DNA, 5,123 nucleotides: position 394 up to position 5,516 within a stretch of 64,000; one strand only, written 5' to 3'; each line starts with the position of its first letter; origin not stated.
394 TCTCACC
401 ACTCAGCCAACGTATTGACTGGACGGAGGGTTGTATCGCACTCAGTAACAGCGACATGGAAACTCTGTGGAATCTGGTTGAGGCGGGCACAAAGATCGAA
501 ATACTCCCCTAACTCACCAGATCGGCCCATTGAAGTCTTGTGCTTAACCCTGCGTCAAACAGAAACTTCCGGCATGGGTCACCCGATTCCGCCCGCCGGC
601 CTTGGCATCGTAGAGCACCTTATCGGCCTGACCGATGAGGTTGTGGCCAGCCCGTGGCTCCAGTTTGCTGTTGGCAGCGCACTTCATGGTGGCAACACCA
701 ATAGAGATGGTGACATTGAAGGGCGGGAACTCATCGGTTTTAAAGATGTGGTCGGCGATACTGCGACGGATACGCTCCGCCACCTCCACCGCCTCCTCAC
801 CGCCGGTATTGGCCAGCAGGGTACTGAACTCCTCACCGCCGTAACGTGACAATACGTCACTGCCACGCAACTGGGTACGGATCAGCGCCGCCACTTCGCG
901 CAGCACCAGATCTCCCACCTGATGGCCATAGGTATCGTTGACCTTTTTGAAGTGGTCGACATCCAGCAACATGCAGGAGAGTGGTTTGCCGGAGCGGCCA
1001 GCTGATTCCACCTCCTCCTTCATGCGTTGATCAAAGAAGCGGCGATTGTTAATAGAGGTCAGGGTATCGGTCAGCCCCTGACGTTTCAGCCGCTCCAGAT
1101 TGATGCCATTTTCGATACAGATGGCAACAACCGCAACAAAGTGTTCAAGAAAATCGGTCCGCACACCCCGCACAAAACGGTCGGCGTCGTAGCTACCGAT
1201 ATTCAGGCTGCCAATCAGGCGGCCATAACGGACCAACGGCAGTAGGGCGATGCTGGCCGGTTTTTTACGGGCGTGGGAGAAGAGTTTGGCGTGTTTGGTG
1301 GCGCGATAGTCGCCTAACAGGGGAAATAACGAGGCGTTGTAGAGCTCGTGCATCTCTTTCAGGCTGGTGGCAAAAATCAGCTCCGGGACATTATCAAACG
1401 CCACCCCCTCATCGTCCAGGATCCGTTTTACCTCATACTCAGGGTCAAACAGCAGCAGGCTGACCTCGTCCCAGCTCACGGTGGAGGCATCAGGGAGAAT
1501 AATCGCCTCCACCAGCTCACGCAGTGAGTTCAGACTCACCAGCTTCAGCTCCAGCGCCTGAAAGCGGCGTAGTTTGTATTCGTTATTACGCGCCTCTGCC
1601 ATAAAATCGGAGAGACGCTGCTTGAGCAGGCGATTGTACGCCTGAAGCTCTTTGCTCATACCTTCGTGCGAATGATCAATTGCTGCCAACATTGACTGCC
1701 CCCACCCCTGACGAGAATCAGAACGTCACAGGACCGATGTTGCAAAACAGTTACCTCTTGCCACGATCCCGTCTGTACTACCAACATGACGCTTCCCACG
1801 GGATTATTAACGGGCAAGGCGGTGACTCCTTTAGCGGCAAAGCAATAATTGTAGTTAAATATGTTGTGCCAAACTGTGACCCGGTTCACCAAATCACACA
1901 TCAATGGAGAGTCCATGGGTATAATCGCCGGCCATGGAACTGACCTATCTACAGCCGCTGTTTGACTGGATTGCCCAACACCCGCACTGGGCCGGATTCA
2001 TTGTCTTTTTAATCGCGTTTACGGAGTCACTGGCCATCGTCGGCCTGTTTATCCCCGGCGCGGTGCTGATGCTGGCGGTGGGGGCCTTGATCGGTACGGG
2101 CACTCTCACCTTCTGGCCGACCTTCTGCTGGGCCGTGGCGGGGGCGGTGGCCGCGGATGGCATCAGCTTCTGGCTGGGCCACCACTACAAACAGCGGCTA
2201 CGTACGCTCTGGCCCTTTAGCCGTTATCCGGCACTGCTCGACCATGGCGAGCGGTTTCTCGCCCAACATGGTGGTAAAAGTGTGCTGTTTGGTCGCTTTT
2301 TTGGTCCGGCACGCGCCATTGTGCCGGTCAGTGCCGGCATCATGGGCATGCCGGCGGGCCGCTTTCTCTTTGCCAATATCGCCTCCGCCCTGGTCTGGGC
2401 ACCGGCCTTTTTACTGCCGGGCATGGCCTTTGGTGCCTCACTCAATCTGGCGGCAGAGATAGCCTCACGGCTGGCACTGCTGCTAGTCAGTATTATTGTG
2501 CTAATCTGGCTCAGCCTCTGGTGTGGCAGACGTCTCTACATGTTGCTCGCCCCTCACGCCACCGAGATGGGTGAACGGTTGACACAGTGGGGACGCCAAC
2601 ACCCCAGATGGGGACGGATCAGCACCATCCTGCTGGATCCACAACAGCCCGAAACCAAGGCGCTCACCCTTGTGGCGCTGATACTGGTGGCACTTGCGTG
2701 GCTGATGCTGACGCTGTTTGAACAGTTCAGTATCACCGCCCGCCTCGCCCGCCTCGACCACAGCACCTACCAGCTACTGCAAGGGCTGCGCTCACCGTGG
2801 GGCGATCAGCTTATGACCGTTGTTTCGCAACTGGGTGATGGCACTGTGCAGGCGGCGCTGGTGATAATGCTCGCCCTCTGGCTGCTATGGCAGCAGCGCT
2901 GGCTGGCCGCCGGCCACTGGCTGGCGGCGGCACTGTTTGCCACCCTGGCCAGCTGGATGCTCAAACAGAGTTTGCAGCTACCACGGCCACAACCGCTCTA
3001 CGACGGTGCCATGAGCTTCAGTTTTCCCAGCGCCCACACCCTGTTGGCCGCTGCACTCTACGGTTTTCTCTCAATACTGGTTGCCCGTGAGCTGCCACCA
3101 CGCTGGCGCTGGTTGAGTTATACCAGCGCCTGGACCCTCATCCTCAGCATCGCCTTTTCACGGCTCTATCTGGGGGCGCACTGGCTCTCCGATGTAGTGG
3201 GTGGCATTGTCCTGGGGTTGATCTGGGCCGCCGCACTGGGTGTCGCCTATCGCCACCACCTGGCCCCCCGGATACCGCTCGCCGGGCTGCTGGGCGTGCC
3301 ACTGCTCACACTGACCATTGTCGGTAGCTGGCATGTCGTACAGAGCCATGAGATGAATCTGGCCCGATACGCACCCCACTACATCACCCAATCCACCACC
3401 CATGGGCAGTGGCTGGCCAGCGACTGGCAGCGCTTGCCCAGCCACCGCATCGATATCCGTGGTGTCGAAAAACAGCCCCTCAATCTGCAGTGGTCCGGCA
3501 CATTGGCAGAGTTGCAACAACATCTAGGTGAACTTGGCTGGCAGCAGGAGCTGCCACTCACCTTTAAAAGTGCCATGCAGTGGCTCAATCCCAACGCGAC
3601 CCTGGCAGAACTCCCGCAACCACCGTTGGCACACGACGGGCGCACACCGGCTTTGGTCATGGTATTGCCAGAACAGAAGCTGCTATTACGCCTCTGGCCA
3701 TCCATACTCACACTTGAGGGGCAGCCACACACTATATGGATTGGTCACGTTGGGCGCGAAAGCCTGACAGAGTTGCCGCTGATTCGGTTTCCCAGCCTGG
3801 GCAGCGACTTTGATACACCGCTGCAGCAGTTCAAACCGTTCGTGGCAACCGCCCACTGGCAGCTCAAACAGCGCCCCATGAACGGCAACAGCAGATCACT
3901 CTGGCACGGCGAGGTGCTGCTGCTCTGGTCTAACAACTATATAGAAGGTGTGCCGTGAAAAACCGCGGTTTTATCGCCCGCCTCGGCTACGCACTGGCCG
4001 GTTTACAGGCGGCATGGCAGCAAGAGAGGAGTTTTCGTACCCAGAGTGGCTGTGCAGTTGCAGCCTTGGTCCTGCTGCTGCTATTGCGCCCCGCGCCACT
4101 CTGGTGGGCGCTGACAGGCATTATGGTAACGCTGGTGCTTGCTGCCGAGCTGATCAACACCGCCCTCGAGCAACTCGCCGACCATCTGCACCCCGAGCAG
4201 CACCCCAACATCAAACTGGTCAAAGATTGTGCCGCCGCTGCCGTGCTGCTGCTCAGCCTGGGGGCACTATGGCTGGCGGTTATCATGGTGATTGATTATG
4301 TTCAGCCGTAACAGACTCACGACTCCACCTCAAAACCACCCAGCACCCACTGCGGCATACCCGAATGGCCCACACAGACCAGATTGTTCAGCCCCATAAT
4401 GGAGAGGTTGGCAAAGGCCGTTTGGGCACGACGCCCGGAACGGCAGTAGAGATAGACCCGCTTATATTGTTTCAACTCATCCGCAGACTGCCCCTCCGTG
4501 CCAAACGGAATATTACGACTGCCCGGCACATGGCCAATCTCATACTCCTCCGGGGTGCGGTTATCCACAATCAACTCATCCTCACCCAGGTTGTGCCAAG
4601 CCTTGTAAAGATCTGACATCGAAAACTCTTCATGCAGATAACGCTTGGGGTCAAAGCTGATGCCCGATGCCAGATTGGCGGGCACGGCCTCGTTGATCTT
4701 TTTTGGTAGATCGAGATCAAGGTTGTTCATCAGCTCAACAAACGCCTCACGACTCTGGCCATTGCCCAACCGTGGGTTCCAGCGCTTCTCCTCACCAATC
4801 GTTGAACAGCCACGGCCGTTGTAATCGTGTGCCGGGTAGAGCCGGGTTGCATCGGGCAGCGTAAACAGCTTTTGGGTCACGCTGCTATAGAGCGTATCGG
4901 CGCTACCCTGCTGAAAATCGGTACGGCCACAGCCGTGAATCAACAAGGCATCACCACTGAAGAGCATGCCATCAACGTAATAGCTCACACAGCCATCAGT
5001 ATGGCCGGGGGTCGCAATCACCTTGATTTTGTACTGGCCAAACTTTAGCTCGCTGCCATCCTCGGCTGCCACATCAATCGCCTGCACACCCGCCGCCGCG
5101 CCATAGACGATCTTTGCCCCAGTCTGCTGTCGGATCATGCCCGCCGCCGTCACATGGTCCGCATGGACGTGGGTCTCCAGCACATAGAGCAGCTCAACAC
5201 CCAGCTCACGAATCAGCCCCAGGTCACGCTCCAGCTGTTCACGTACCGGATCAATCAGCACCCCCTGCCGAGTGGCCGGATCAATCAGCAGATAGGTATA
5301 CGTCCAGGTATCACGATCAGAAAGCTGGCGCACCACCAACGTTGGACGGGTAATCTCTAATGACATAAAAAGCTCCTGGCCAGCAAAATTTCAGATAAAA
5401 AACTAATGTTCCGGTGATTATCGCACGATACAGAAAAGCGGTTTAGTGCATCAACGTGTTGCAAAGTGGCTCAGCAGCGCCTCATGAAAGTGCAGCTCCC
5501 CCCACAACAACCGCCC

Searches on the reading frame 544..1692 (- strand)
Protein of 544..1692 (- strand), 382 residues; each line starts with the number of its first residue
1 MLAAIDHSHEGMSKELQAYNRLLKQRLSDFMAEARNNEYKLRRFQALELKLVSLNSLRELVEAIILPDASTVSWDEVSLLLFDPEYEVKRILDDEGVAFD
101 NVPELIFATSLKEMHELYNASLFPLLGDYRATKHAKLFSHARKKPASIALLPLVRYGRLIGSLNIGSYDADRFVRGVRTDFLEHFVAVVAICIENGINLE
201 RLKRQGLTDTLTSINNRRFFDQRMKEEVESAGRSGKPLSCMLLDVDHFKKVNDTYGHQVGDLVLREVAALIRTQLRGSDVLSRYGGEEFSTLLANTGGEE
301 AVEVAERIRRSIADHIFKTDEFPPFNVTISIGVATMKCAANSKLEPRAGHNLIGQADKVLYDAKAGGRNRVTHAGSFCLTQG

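Call 58: search_protein_families(library=pfam, proteins=[window:544-1692:-], max_evalue=0.001)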
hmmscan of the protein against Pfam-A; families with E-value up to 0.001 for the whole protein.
window:544-1692:- (382 aa): 2 families
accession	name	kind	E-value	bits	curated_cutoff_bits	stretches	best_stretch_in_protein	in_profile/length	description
PF00990.26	GGDEF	-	1.9e-44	151.7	23.8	1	208-370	3-161/161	Diguanylate cyclase, GGDEF domain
PF04340.18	DUF484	-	4.5e-10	40.1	24.2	1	18-194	54-215/219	Protein of unknown function, DUF484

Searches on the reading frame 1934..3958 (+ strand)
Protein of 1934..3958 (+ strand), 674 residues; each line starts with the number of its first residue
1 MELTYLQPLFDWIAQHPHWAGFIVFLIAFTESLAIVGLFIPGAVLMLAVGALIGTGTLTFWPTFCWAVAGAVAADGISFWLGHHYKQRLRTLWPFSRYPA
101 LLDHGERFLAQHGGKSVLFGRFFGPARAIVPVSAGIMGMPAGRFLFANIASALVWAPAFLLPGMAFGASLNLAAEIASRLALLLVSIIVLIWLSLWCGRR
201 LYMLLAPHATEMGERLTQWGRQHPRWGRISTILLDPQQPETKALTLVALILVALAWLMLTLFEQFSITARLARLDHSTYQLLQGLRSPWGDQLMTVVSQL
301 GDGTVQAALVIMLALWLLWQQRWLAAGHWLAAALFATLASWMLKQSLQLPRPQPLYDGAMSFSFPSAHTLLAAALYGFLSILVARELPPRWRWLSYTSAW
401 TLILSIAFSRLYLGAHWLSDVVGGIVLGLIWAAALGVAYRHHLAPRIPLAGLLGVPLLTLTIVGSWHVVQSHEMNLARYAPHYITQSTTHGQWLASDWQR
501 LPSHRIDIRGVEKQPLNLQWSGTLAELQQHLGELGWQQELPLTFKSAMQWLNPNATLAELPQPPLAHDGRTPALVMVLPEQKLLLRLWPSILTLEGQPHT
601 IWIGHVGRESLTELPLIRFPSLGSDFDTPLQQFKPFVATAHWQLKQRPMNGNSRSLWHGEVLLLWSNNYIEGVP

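Call 58: search_protein_families(library=pfam, proteins=[window:1934-3958:+], max_evalue=0.001)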
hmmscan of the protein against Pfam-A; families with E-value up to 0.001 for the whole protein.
window:1934-3958:+ (674 aa): 3 families
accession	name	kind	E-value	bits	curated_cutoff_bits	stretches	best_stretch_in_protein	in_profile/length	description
PF01569.27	PAP2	-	1.7e-15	57.3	27.2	1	331-435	7-121/130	PAP2 superfamily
PF09335.16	VTT_dom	-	9.2e-14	52.4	33.9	1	40-163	1-121/123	VTT domain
PF14067.11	LssY_C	-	1.1e-10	41.9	25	1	499-609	2-122/188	LssY C-terminus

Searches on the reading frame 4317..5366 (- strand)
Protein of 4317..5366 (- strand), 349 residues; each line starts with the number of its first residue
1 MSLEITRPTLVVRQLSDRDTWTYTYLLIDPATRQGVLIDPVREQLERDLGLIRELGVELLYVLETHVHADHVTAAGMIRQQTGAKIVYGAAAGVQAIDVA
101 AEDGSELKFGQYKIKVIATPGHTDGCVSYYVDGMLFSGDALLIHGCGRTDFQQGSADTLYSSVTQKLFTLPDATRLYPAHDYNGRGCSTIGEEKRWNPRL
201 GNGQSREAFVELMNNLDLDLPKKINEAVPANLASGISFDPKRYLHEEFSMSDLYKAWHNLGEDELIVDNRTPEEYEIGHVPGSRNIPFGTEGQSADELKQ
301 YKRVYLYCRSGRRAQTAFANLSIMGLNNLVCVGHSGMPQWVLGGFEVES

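Call 58: search_protein_families(library=pfam, proteins=[window:4317-5366:-], max_evalue=0.001)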
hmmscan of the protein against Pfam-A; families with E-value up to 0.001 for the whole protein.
window:4317-5366:- (349 aa): 3 families
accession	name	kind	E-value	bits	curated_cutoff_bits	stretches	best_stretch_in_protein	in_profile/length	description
PF00753.33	Lactamase_B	-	6.7e-18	65.8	22.7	1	27-180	10-196/196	Metallo-beta-lactamase superfamily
PF00581.25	Rhodanese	-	6.3e-15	55.9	22.2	1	257-341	6-100/102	Rhodanese-like domain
PF12706.13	Lactamase_B_2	-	0.00048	20.2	27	1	36-96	3-68/200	Beta-lactamase superfamily domain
